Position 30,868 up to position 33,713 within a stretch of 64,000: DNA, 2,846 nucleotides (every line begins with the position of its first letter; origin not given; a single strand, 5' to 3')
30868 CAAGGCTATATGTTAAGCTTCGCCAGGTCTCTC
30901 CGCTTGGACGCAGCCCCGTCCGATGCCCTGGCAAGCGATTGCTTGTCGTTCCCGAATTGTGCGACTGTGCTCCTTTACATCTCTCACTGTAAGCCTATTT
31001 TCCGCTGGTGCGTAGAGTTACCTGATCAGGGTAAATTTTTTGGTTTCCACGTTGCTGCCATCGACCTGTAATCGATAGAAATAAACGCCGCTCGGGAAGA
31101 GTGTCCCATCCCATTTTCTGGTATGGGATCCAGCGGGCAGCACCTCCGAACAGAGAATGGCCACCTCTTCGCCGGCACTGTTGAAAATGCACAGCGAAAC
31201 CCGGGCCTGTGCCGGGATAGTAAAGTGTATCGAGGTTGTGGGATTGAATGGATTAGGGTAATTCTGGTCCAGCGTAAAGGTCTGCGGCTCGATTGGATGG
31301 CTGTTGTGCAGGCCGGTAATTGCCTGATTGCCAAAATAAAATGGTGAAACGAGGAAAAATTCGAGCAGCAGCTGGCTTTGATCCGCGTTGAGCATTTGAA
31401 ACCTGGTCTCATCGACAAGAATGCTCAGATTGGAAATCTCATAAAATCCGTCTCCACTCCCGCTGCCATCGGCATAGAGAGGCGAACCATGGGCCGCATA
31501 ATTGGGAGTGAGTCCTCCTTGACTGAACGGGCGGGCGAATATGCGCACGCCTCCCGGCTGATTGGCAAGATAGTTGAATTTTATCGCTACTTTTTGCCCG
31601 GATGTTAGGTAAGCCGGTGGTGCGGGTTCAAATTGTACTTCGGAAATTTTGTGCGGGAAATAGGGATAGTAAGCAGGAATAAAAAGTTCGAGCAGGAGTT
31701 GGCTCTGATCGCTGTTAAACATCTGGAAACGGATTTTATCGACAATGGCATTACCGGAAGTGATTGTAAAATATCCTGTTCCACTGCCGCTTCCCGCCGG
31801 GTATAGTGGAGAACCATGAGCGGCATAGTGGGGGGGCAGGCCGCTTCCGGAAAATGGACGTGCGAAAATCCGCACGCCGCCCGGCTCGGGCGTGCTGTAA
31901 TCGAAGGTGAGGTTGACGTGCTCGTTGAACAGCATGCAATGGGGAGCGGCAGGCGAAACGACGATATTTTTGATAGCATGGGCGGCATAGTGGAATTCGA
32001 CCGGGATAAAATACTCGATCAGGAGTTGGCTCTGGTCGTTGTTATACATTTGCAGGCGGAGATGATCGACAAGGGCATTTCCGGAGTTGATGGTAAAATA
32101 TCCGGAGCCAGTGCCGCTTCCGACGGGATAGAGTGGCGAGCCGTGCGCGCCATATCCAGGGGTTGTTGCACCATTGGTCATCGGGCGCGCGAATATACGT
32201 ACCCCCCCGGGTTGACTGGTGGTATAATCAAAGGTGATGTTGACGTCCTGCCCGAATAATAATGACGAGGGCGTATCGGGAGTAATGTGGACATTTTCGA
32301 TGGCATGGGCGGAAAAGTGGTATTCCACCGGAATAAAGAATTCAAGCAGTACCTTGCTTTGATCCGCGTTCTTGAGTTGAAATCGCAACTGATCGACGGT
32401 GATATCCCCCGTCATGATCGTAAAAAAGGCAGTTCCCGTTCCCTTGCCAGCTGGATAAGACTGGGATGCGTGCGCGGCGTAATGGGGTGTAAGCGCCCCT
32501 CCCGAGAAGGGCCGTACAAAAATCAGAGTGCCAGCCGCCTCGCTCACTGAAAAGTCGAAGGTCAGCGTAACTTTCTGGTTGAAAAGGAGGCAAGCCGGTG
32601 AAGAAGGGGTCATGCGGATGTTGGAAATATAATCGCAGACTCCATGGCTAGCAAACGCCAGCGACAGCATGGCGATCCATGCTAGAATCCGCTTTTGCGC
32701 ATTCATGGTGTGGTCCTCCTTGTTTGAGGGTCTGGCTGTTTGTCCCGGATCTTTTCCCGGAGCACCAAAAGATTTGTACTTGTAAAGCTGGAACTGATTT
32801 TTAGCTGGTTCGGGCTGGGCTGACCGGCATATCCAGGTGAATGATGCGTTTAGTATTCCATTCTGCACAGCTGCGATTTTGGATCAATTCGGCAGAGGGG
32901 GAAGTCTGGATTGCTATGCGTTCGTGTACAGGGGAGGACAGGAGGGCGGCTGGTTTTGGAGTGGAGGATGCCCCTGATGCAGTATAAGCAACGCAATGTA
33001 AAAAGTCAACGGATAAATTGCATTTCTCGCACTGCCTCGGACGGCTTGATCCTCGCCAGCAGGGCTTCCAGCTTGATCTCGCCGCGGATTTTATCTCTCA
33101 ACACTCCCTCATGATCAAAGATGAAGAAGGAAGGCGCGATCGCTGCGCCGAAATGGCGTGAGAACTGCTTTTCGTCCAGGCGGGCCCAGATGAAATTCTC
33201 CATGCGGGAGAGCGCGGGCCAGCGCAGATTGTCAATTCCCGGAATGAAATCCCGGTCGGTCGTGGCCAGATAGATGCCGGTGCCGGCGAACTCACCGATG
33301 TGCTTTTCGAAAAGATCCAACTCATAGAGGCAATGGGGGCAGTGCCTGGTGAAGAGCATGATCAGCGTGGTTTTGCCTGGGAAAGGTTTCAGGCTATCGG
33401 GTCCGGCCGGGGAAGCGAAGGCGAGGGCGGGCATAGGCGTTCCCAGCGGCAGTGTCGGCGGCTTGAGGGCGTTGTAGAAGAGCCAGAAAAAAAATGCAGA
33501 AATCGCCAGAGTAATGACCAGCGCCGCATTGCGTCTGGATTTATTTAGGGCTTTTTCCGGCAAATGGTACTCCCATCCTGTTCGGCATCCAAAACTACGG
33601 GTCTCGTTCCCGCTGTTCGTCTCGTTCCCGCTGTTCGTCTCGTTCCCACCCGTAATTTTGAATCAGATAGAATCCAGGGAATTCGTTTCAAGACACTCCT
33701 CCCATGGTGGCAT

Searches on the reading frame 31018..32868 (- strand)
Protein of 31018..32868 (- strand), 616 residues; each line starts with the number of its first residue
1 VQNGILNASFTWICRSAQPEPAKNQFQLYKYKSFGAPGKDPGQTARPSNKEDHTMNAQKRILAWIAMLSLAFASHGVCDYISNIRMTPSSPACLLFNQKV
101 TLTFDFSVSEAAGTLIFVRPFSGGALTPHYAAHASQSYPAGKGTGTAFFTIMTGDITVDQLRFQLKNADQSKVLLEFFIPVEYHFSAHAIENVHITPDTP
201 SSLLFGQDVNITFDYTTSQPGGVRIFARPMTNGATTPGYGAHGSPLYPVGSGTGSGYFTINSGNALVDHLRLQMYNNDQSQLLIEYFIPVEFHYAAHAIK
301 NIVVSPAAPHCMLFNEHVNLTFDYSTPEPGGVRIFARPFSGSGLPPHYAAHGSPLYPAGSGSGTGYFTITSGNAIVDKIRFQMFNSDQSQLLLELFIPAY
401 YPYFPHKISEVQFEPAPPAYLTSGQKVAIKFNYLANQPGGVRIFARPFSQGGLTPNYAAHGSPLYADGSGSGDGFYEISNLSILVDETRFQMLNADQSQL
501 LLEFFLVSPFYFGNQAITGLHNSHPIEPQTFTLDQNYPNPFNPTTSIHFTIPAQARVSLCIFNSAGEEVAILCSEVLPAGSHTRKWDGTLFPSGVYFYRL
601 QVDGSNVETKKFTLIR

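Call 54: search_protein_families(library=pfam, proteins=[window:31018-32868:-], max_evalue=0.001)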
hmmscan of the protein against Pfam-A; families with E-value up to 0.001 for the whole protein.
window:31018-32868:- (616 aa): 2 families
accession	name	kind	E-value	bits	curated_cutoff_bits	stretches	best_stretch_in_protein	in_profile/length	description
PF18962.6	Por_Secre_tail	-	1e-05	26.1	27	1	537-612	2-73/75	Secretion system C-terminal sorting domain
PF13860.13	FlgD_ig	-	0.00094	19.6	27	0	546-589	13-57/79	FlgD Ig-like domain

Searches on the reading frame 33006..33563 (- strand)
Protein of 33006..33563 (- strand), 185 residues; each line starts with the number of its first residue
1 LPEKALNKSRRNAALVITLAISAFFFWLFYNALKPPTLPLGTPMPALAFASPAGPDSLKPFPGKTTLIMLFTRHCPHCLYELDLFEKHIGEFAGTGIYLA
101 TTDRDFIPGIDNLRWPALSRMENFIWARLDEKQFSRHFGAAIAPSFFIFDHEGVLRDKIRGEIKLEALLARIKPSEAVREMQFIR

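Call 54: search_protein_families(library=pfam, proteins=[window:33006-33563:-], max_evalue=0.001)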
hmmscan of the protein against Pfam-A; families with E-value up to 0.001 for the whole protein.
window:33006-33563:- (185 aa): 2 families
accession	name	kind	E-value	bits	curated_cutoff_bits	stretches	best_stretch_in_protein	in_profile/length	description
PF08534.16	Redoxin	-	1.4e-05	25.3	26.6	1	41-164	3-137/148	Redoxin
PF00578.27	AhpC-TSA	-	5.3e-05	23.6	26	1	57-157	19-123/124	AhpC/TSA family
